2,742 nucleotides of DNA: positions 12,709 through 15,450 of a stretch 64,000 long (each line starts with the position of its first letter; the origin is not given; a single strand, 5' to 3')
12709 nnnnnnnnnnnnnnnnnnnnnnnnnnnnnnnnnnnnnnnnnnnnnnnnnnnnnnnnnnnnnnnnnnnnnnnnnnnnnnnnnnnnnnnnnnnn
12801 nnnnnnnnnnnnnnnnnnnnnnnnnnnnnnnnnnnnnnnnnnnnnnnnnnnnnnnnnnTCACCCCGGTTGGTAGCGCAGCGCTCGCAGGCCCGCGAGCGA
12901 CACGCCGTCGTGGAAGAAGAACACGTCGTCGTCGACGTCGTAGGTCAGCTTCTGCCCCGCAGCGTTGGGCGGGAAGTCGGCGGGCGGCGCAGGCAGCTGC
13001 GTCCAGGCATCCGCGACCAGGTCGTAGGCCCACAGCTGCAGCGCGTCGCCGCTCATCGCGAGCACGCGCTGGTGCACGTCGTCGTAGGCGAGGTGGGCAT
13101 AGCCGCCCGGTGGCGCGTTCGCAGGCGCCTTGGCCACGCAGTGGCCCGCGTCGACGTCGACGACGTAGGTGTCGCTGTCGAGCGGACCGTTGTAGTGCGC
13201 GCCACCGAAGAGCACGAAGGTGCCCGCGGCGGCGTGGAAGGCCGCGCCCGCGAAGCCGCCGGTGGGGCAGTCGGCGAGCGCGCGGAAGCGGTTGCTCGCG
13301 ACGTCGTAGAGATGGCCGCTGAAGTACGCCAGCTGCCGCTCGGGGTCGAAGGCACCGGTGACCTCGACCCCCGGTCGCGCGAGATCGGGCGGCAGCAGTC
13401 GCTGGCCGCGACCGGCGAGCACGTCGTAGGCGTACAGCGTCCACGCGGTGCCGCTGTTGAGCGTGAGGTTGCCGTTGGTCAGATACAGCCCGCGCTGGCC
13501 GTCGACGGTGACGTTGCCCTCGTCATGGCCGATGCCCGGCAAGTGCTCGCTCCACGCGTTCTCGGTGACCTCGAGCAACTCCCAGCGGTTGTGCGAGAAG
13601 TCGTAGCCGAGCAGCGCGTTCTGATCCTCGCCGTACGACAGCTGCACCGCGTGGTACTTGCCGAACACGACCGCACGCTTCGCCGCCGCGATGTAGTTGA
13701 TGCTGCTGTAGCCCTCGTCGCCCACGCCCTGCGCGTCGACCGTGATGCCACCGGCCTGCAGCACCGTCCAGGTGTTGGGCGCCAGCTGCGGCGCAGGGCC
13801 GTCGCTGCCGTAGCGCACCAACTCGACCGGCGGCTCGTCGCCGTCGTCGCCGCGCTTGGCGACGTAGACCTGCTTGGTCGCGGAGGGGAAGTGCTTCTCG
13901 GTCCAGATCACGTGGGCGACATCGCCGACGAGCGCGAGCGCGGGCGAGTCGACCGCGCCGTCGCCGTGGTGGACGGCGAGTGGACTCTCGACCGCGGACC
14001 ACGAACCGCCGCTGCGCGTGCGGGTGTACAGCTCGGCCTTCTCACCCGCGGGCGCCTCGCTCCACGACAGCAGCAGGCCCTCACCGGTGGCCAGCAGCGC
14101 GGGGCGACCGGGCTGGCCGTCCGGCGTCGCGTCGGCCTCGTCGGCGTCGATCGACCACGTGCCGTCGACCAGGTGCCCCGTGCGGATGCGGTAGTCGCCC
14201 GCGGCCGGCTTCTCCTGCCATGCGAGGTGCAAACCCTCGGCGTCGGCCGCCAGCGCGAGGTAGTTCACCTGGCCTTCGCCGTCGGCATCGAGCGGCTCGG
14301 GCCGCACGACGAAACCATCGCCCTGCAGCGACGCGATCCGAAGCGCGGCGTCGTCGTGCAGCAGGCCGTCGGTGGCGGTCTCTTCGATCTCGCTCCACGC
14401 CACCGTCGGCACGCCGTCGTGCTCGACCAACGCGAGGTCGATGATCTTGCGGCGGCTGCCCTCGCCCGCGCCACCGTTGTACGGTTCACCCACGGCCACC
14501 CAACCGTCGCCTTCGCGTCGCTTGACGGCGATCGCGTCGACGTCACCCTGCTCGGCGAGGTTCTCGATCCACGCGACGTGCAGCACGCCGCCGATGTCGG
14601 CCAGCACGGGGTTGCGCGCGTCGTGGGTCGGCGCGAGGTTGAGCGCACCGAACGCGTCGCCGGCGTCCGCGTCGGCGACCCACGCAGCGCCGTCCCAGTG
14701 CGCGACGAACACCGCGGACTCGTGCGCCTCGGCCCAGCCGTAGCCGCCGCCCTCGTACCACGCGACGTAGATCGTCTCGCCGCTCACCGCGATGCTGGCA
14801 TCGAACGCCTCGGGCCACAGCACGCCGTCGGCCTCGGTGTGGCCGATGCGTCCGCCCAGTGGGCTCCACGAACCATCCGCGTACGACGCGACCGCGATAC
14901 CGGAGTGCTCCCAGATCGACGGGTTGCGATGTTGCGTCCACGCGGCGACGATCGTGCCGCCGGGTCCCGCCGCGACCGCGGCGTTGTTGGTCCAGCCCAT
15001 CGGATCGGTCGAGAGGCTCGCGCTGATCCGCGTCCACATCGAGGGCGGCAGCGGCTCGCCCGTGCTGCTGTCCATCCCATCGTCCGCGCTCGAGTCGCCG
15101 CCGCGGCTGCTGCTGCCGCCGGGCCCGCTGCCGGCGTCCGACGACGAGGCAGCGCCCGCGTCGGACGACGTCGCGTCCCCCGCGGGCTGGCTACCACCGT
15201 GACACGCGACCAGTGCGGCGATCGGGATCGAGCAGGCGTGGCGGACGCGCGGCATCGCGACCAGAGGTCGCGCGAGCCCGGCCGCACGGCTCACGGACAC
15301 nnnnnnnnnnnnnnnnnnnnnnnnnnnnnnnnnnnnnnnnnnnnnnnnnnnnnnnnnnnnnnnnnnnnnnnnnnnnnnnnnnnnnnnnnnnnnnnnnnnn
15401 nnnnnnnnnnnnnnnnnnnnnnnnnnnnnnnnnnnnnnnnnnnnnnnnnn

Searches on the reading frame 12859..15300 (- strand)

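Call 25: search_protein_families(library=pfam, proteins=[window:12859-15300:-], max_evalue=0.001)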
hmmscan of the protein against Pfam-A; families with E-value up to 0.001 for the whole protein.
window:12859-15300:- (813 aa): 3 families
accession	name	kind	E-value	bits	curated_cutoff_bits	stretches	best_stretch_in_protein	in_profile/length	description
PF13415.12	Kelch_3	-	2.5e-08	34.3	22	0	694-734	3-41/48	Galactose oxidase, central domain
PF24681.1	Kelch_KLHDC2_KLHL20_DRC7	-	8.3e-06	25.7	50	0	687-795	108-218/221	KLHDC2/KLHL20/DRC7 Kelch-repeats domain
PF13418.12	Kelch_4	-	0.00013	22.3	21.6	0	756-773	31-48/49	Galactose oxidase, central domain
